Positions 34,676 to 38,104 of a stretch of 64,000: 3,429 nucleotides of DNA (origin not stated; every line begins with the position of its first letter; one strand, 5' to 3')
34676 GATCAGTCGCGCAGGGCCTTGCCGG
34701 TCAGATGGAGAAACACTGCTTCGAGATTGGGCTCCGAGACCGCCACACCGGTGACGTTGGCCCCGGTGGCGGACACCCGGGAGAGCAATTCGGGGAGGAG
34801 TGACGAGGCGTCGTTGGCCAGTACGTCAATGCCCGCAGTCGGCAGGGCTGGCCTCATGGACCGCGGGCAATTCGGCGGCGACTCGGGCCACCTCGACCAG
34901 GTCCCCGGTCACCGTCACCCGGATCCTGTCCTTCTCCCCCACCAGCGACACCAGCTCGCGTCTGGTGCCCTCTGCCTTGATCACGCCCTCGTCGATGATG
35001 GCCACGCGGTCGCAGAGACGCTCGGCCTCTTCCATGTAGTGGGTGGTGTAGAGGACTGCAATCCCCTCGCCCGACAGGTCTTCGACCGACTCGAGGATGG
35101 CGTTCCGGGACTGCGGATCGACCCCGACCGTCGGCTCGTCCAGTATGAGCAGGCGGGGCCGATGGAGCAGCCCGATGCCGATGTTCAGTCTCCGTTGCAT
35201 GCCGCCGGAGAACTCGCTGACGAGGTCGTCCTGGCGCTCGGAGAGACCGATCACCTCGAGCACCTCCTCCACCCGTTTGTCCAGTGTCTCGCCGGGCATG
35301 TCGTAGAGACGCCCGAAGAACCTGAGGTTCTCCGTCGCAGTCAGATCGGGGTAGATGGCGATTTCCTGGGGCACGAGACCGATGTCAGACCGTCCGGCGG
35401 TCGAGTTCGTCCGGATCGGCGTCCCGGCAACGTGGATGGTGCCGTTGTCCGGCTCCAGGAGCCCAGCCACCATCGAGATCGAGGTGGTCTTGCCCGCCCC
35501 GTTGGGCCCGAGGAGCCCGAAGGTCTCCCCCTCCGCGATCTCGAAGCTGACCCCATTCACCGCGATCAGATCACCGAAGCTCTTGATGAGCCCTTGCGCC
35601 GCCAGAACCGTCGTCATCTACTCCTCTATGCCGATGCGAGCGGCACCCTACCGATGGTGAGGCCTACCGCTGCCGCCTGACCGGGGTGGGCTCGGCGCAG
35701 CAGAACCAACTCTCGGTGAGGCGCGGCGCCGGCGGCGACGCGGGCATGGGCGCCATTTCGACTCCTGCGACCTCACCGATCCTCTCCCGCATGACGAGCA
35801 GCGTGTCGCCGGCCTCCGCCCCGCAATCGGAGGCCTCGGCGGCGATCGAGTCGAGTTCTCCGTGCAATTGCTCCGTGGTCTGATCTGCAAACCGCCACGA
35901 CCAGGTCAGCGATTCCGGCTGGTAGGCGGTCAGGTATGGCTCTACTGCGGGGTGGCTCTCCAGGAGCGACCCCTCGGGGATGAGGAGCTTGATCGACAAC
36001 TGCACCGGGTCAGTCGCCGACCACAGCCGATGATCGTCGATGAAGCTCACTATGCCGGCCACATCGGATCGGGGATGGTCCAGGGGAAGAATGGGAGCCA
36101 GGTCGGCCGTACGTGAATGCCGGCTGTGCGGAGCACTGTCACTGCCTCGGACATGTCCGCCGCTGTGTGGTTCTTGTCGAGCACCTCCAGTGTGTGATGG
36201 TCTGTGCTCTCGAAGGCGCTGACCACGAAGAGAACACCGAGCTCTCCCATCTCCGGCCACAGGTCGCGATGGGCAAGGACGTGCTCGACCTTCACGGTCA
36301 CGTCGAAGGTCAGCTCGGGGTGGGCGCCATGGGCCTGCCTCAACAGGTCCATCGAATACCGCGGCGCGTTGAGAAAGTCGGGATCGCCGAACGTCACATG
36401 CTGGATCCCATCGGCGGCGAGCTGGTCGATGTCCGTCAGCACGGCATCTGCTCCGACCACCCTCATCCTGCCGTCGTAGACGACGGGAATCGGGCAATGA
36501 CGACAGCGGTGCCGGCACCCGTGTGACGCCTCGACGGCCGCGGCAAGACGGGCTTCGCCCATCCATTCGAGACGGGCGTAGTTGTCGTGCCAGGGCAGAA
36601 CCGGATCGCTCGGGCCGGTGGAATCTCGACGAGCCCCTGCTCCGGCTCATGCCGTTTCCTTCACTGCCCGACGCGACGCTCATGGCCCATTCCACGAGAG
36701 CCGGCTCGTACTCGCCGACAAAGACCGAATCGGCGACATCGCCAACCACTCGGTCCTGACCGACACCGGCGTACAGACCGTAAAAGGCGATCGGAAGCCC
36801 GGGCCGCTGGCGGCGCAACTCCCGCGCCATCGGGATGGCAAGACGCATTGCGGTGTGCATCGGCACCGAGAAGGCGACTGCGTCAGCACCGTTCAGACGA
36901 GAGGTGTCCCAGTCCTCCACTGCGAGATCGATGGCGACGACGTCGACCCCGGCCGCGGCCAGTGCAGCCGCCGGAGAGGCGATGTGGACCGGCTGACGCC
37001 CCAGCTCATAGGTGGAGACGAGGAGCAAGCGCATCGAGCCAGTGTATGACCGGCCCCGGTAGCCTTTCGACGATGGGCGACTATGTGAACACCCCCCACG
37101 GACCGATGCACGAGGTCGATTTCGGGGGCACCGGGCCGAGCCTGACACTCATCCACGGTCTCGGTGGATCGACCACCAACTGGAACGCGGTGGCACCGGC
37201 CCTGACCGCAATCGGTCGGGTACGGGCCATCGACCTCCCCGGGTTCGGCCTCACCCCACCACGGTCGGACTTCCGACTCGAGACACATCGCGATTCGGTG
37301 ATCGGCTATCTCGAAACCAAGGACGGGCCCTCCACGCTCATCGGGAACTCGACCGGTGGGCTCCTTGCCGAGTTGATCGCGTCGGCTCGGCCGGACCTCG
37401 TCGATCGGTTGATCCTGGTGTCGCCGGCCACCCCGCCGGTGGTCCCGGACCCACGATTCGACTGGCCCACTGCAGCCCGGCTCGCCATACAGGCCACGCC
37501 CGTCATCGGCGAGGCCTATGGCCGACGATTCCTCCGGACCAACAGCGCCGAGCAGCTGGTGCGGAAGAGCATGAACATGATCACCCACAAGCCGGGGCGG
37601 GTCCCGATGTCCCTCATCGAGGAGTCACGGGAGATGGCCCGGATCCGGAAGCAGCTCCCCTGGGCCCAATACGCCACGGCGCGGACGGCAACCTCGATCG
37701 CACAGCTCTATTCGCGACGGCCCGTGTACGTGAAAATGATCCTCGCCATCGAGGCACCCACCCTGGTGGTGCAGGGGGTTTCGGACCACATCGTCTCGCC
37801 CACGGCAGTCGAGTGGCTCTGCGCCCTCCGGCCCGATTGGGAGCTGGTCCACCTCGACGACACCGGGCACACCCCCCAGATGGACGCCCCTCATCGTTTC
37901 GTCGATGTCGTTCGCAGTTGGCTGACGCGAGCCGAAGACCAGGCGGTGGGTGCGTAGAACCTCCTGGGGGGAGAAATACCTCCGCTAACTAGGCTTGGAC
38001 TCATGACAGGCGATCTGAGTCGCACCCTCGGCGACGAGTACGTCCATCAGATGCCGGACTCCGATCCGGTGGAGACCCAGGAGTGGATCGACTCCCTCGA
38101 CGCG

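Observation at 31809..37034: Five-gene radical-SAM (CCAEP tail) / ABC-2 exporter operon in which every gene carries frame disruptions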

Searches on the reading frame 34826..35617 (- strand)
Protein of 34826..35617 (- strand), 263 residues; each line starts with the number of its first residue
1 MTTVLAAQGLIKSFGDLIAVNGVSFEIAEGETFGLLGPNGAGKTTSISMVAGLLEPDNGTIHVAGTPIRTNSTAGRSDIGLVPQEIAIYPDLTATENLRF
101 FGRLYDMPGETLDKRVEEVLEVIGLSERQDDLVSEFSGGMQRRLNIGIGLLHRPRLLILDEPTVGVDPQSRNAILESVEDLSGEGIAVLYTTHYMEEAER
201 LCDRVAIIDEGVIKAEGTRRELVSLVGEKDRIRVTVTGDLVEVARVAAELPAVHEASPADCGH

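Call 3: search_protein_families(library=ncbifam, proteins=[window:34826-35617:-], max_evalue=0.01)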
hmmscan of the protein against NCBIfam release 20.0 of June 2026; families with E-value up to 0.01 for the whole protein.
window:34826-35617:- (263 aa): 190 families (the best 25 are shown)
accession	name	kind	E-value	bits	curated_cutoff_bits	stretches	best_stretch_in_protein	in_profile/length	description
TIGR01188.1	drrA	subfamily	3.5e-82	276.1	312.45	1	12-231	1-221/302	daunorubicin resistance ABC transporter, ATP-binding protein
NF010060.0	PRK13537.1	equivalog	3e-66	223.4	521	1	3-230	14-241/314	nodulation factor ABC transporter ATP-binding protein NodI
NF010059.0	PRK13536.1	equivalog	1.1e-62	211.8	549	1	7-224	46-263/342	nodulation factor ABC transporter ATP-binding protein NodI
TIGR01288.1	nodI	equivalog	1.4e-61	208.2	424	1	8-224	8-224/303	nodulation factor ABC transporter ATP-binding protein NodI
NF033858.1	ABC2_perm_RbbA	equivalog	1.5e-61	208.4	1050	1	3-226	265-488/909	ribosome-associated ATPase/putative transporter RbbA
TIGR03864.1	PQQ_ABC_ATP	hypoth_equivalog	1.2e-60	205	302.25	1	5-225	2-222/236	ABC transporter, ATP-binding subunit, PQQ-dependent alcohol dehydrogenase system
TIGR03522.1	GldA_ABC_ATP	equivalog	1.2e-52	179.3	402.6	1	8-238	6-234/301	gliding motility-associated ABC transporter ATP-binding subunit GldA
TIGR04406.1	LPS_export_lptB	equivalog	4.9e-48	163.5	240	1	5-224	2-224/239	LPS export ABC transporter ATP-binding protein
TIGR03740.1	galliderm_ABC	subfamily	1.6e-46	158.7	309.75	1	6-218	2-207/223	lantibiotic protection ABC transporter ATP-binding subunit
NF047930.1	ABC_ATP_B6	equivalog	2.5e-43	148.5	670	1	4-217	2-218/510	putative B6 ABC transporter ATP-binding protein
TIGR03265.1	PhnT2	equivalog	3.4e-43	148.2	457.7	1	3-222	3-222/353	putative 2-aminoethylphosphonate ABC transporter ATP-binding protein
NF006987.0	PRK09452.1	equivalog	5.6e-41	140.5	482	1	3-222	16-235/378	spermidine/putrescine ABC transporter ATP-binding protein PotA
TIGR04521.1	ECF_ATPase_2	equivalog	4.4e-40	137.5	330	1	18-234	19-244/279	energy-coupling factor transporter ATPase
NF000106.1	40850658_otr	exception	8.5e-40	136.9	750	1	7-234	16-244/351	oxytetracycline efflux ABC transporter Otr(C) ATP-binding subunit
NF040840.2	tungstate_WtpC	equivalog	1e-39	136.8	440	1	10-225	7-221/347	tungstate ABC transporter ATP-binding protein WtpC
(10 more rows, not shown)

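Call 4: search_protein_families(library=pfam, proteins=[window:34826-35617:-], max_evalue=0.01)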
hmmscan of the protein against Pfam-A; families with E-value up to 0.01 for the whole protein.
window:34826-35617:- (263 aa): 3 families
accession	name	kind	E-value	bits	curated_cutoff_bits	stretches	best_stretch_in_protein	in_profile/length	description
PF00005.33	ABC_tran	-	1.2e-33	117.1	25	1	20-163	1-136/137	ABC transporter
PF13304.12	AAA_21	-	1.1e-11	45.8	27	1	128-193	230-298/304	AAA domain, putative AbiEii toxin, Type IV TA system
PF13604.12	AAA_30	-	0.00047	20.4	27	0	33-70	21-58/191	AAA domain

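Call 33: find_encoding_contigs(protein=window:34829-35617:-, flank=10000, max_places=6)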
Protein window:34829-35617:- (263 aa): no gene with exactly this product is on record in the collection.

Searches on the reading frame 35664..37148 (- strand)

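Call 3: search_protein_families(library=ncbifam, proteins=[window:35664-37148:-], max_evalue=0.01)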
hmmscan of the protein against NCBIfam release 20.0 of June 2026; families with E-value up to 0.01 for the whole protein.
window:35664-37148:- (494 aa): 2 families
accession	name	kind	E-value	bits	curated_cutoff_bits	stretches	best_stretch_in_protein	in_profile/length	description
NF040546.1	rSAM_CUAEP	equivalog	1.3e-61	208.7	500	2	42-170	2-132/468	CUAEP/CCAEP-tail radical SAM (seleno)protein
NF040542.1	rSAM_RCCLKC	equivalog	6.3e-23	81.6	450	1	42-160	2-121/423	arsinothricin biosynthesis radical SAM protein ArsL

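Call 4: search_protein_families(library=pfam, proteins=[window:35664-37148:-], max_evalue=0.01)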
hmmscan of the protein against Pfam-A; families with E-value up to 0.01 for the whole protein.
window:35664-37148:- (494 aa): 1 family
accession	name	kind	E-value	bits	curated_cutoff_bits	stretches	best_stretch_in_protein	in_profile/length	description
PF02310.24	B12-binding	-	1.7e-07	31.5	32.1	1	47-153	8-119/121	B12 binding domain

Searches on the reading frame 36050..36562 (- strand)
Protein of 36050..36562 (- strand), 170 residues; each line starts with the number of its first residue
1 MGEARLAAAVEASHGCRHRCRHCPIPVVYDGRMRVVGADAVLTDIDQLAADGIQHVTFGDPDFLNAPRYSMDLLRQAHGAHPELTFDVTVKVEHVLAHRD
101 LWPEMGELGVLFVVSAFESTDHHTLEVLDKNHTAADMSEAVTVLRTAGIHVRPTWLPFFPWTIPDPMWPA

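Call 3: search_protein_families(library=ncbifam, proteins=[window:36050-36562:-], max_evalue=0.01)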
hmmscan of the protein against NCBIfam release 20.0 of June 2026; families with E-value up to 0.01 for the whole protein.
window:36050-36562:- (170 aa): 17 families
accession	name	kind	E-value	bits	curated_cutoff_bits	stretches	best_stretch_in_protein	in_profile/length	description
NF040546.1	rSAM_CUAEP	equivalog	9.1e-67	225.7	500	1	2-163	166-327/468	CUAEP/CCAEP-tail radical SAM (seleno)protein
NF040542.1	rSAM_RCCLKC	equivalog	3e-45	155.2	450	1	1-162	174-335/423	arsinothricin biosynthesis radical SAM protein ArsL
TIGR04479.1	bcpD_PhpK_rSAM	subfamily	8.6e-09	34.3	600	1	9-154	243-386/504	PhpK family radical SAM P-methyltransferase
TIGR04295.1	B12_rSAM_oligo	hypoth_equivalog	2.3e-08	33.2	400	1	7-134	200-318/422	TIGR04295 family B12-binding domain-containing radical SAM protein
NF045585.1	rSAM_slr0320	equivalog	2.9e-07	29.4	775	1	9-73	237-301/511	photosystem II high light acclimation radical SAM protein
TIGR04072.2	rSAM_ladder_B12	equivalog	8.6e-07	27.9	360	1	9-146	182-318/443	lipid biosynthesis B12-binding/radical SAM protein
TIGR04367.1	HpnR_B12_rSAM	equivalog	3.6e-06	25.8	650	1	5-151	184-327/490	hopanoid C-3 methylase HpnR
NF033070.1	rSAM_AprD4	equivalog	4.9e-05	22.4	500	1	8-93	197-283/456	AprD4 family radical SAM diol-dehydratase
TIGR04013.1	B12_SAM_MJ_1487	hypoth_equivalog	6e-05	22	251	1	5-58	149-202/382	TIGR04013 family B12-binding domain/radical SAM domain-containing protein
TIGR04385.1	B12_rSAM_cofa1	equivalog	8e-05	22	450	1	9-149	197-336/438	B12 lower ligand biosynthesis radical SAM protein BzaD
TIGR01125.1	TIGR01125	equivalog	0.00012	21.3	356.95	1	5-58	135-187/432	30S ribosomal protein S12 methylthiotransferase RimO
TIGR00089.1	TIGR00089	subfamily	0.00013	20.9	251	1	5-58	138-190/429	MiaB/RimO family radical SAM methylthiotransferase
TIGR03471.1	HpnJ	equivalog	0.00014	20.9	577.6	1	10-154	200-342/472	hopanoid biosynthesis associated radical SAM protein HpnJ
TIGR02026.1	BchE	equivalog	0.00021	20.3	481.35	1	7-156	194-344/497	magnesium-protoporphyrin IX monomethyl ester anaerobic oxidative cyclase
TIGR04014.1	B12_SAM_MJ_0865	equivalog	0.00021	20.2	360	0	10-57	163-210/434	methyl-coenzyme M reductase glutamine C-methyltransferase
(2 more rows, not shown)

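Call 4: search_protein_families(library=pfam, proteins=[window:36050-36562:-], max_evalue=0.01)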
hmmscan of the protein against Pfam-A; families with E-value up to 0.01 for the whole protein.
window:36050-36562:- (170 aa): 1 family
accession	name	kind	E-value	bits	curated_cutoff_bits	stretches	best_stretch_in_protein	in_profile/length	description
PF04055.27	Radical_SAM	-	1.9e-11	44.9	29.5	1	12-151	3-143/166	Radical SAM superfamily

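Call 12: find_related_loci(query=window:36050-36562:-, collection=genome_contigs, flank=8000)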
Query window:36050-36562:- (170 aa) in genome_contigs; peptide patterns used: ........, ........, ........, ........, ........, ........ (x = any residue, [..] = any of these).
600 stretches matched a pattern (row limit reached: there are more); 417 encode a relative of the query (tblastn E <= 1e-3); the best 80 are kept; 80 distinct loci.
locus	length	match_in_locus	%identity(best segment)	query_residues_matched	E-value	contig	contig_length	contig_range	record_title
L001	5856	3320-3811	82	1-164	1e-91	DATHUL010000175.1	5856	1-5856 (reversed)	MAG TPA_asm: Acidimicrobiia bacterium isolate SMAG_U16106 k141_872800, whole genome shotgun sequence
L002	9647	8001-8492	76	2-165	1e-84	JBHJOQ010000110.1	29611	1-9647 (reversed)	MAG: Acidimicrobiia bacterium isolate al_S4C811 S4Ck119_689793, whole genome shotgun sequence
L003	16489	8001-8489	75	2-164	3e-84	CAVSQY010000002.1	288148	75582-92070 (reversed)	MAG: uncultured Actinomycetes bacterium isolate MFD05684.bin.1.382 genome assembly, contig: contig_109073, whole genome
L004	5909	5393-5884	78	1-164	8e-83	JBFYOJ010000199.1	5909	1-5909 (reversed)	MAG: Acidimicrobiia bacterium isolate PPR_0124 k121_1901036, whole genome shotgun sequence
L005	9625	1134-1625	75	2-165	1e-81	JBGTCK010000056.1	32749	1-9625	MAG: Acidimicrobiia bacterium isolate JTS-RE118 k141_1341377, whole genome shotgun sequence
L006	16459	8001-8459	73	13-165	2e-80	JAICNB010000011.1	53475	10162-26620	MAG: Acidimicrobiia bacterium isolate OF_bin.16 k141_2124061_length_53475_cov_9.9916, whole genome shotgun sequence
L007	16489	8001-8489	70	2-164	1e-76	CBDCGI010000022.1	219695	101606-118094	MAG: Acidimicrobiia bacterium isolate f1d8734b-3c74-4def-a799-73aa9cfb23d1 genome assembly, contig: contig_22, whole gen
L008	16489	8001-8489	69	2-164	2e-75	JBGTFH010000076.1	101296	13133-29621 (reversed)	MAG: Acidimicrobiia bacterium isolate JTS-RE187 k141_10193203, whole genome shotgun sequence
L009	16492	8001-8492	68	2-165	7e-75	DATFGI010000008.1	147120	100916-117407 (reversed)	MAG TPA_asm: Acidimicrobiia bacterium isolate SMAG_U8658 k141_848953, whole genome shotgun sequence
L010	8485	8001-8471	67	6-162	6e-73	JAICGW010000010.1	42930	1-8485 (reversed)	MAG: Acidimicrobiia bacterium isolate CK_bin.25 k141_2558049_length_42930_cov_19.4338, whole genome shotgun sequence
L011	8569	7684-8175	68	2-165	1e-72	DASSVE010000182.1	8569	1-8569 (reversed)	MAG TPA_asm: Acidimicrobiia bacterium isolate SMAG_U586 k141_1229725, whole genome shotgun sequence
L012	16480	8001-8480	65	5-164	3e-72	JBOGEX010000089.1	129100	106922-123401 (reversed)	MAG: Acidimicrobiia bacterium isolate M3-S_metawrap_bin.203 k127_2161441, whole genome shotgun sequence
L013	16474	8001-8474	66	5-162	2e-71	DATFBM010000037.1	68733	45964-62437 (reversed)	MAG TPA_asm: Acidimicrobiia bacterium isolate SMAG_U8528 k141_1589503, whole genome shotgun sequence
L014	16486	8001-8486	64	2-162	3e-71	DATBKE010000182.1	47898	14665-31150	MAG TPA_asm: Acidimicrobiia bacterium isolate SMAG_U3938 k141_4485167, whole genome shotgun sequence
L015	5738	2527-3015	63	3-165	5e-71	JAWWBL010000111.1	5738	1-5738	MAG: Acidimicrobiia bacterium isolate HN16.bin.10 k141_1430927_length_5738_cov_121.2625, whole genome shotgun sequence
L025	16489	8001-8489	57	2-164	4e-65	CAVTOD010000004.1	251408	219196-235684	MAG: uncultured Solirubrobacterales bacterium isolate MFD00822.bin.1.206 genome assembly, contig: contig_29635, whole ge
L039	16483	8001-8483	60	2-162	2e-62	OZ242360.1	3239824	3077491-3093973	MAG: Chloroflexota bacterium isolate 96c89a91-56bf-49b9-8890-dc7aad1d8409 genome assembly, chromosome: 1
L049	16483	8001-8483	57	2-162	1e-61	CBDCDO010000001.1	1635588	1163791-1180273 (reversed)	MAG: Dehalococcoidia bacterium isolate 8a6c8105-bb6e-4bad-94d5-fb500f7a6651 genome assembly, contig: contig_1, whole gen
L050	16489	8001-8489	59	5-167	7e-62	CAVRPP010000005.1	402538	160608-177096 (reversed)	MAG: uncultured Actinomycetota bacterium isolate MFD03551.bin.1.99 genome assembly, contig: contig_18440, whole genome s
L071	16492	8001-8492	56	2-165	1e-60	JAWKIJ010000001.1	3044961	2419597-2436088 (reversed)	MAG: Microthrixaceae bacterium isolate BC1.12 BC1.12.fa-1, whole genome shotgun sequence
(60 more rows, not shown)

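Call 47: search_protein_families(library=pfam, proteins=[L039:5885-7096:+, L039:5130-5816:-, L025:6184-7491:+, L025:5514-6200:-, L071:8981-9589:-, L049:5928-6545:+, L050:8973-10646:+], max_evalue=0.001)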
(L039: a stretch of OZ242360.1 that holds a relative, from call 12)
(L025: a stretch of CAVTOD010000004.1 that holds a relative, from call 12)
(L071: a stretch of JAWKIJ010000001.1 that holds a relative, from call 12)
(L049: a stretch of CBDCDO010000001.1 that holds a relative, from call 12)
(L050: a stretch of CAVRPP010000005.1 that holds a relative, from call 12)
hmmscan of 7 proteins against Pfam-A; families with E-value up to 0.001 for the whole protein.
L039:5885-7096:+ (404 aa): 8 families
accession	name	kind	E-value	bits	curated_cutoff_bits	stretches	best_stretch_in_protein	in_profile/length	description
PF13535.11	ATP-grasp_4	-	3.2e-29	102.1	27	1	141-291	1-158/160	ATP-grasp domain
PF18603.7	LAL_C2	-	2.3e-16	60.3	29.4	1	328-401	2-75/78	L-amino acid ligase C-terminal domain 2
PF18130.6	ATPgrasp_N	-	1.3e-13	51.7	27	1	20-94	2-79/81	ATP-grasp N-terminal domain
PF01071.24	GARS_A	-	1.8e-08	34.9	27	1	107-214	2-108/194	Phosphoribosylglycinamide synthetase, ATP-grasp (A) domain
PF02222.28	ATP-grasp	-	3.7e-06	27.2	27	1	114-284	2-162/179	ATP-grasp domain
PF13549.11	ATP-grasp_5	-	3.9e-05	23.6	27.6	1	112-202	16-114/221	ATP-grasp domain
PF02655.19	ATP-grasp_3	-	0.00012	22.7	23.2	1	106-260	2-133/160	ATP-grasp domain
PF07478.18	Dala_Dala_lig_C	-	0.00022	21.2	24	1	135-203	29-89/204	D-ala D-ala ligase C-terminus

L039:5130-5816:- (229 aa): 1 family
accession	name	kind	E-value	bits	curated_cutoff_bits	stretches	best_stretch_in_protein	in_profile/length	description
PF01106.22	NifU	-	9.3e-19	67.8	27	1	147-211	3-67/67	NifU-like domain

L025:6184-7491:+ (436 aa): 5 families
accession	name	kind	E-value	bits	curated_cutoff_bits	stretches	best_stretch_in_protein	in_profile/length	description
PF13535.11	ATP-grasp_4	-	6.1e-28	97.9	27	1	169-318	2-158/160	ATP-grasp domain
PF18603.7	LAL_C2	-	1.8e-18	67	29.4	1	356-431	2-77/78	L-amino acid ligase C-terminal domain 2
PF18130.6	ATPgrasp_N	-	1.2e-06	29.4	27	1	48-121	3-79/81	ATP-grasp N-terminal domain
PF01071.24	GARS_A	-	1.7e-05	25.2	27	1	134-239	2-106/194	Phosphoribosylglycinamide synthetase, ATP-grasp (A) domain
PF02222.28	ATP-grasp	-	2e-05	24.8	27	1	142-311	3-162/179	ATP-grasp domain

L025:5514-6200:- (229 aa): 2 families
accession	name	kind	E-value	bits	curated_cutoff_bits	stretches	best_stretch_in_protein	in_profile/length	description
PF01106.22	NifU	-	1.9e-21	76.4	27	1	147-211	3-67/67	NifU-like domain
PF01521.26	Fe-S_biosyn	-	0.0003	21.4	26.3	1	11-106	3-101/110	Iron-sulphur cluster biosynthesis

L071:8981-9589:- (203 aa): 1 family
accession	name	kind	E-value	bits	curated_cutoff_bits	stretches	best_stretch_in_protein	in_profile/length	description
PF01106.22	NifU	-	1.2e-19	70.6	27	1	119-185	1-67/67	NifU-like domain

L049:5928-6545:+ (206 aa): 1 family
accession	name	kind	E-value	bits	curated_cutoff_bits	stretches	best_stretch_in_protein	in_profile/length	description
PF01106.22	NifU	-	8.6e-20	71.1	27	1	122-186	1-65/67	NifU-like domain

L050:8973-10646:+ (558 aa): 3 families
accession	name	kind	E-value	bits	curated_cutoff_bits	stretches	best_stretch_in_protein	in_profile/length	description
PF00072.30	Response_reg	-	7.2e-38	129.6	30.2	2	435-547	1-110/111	Response regulator receiver domain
PF02518.31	HATPase_c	-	2.5e-29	102.4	26.4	1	155-270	1-110/111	Histidine kinase-, DNA gyrase B-, and HSP90-like ATPase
PF00512.31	HisKA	-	4.5e-20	71.9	26.9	1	43-108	1-66/66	His Kinase A (phospho-acceptor) domain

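Call 48: search_protein_families(library=ncbifam, proteins=[L003:7509-8930:+, L001:2849-4252:+, L039:7524-8879:+], max_evalue=1e-20)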
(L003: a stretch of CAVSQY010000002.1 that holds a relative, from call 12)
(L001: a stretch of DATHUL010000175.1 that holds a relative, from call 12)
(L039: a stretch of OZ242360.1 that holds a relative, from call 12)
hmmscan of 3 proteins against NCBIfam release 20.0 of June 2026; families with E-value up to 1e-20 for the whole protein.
L003:7509-8930:+ (474 aa): 2 families
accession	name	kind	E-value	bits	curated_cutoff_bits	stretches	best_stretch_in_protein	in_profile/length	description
NF040546.1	rSAM_CUAEP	equivalog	4e-136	454.4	500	1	5-460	1-467/468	CUAEP/CCAEP-tail radical SAM (seleno)protein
NF040542.1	rSAM_RCCLKC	equivalog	3.8e-68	230.6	450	1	5-390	1-398/423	arsinothricin biosynthesis radical SAM protein ArsL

L001:2849-4252:+ (468 aa): 2 families
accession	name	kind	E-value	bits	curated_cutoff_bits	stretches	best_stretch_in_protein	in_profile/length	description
NF040546.1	rSAM_CUAEP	equivalog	2.8e-143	478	500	1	4-453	2-466/468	CUAEP/CCAEP-tail radical SAM (seleno)protein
NF040542.1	rSAM_RCCLKC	equivalog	3.3e-71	240.7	450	1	4-364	2-380/423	arsinothricin biosynthesis radical SAM protein ArsL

L039:7524-8879:+ (452 aa): 2 families
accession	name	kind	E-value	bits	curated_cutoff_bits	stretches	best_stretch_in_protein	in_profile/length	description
NF040546.1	rSAM_CUAEP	equivalog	9e-160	532.4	500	1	4-452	2-457/468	CUAEP/CCAEP-tail radical SAM (seleno)protein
NF040542.1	rSAM_RCCLKC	equivalog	5.2e-88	296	450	1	4-396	2-409/423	arsinothricin biosynthesis radical SAM protein ArsL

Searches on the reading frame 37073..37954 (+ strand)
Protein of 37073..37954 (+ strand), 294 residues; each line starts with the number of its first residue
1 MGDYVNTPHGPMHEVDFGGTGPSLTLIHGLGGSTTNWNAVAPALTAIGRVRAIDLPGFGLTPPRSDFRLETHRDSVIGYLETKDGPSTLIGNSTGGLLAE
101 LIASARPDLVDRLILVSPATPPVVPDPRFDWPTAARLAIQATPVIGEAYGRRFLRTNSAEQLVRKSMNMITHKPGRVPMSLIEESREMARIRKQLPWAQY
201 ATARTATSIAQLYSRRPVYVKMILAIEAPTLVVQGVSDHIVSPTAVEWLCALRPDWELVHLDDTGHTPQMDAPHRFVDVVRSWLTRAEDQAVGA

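Call 47: search_protein_families(library=pfam, proteins=[window:37073-37954:+], max_evalue=0.001)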
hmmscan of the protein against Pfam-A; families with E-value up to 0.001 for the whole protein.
window:37073-37954:+ (294 aa): 3 families
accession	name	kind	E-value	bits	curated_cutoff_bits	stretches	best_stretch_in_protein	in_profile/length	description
PF00561.26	Abhydrolase_1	-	9.8e-23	81.5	25.8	1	23-273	2-245/245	alpha/beta hydrolase fold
PF12697.13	Abhydrolase_6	-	9.8e-21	75.8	26.3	1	26-279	3-217/217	Alpha/beta hydrolase family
PF12146.15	Hydrolase_4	-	1.4e-12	47.9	27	1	24-251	7-215/239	Serine aminopeptidase, S33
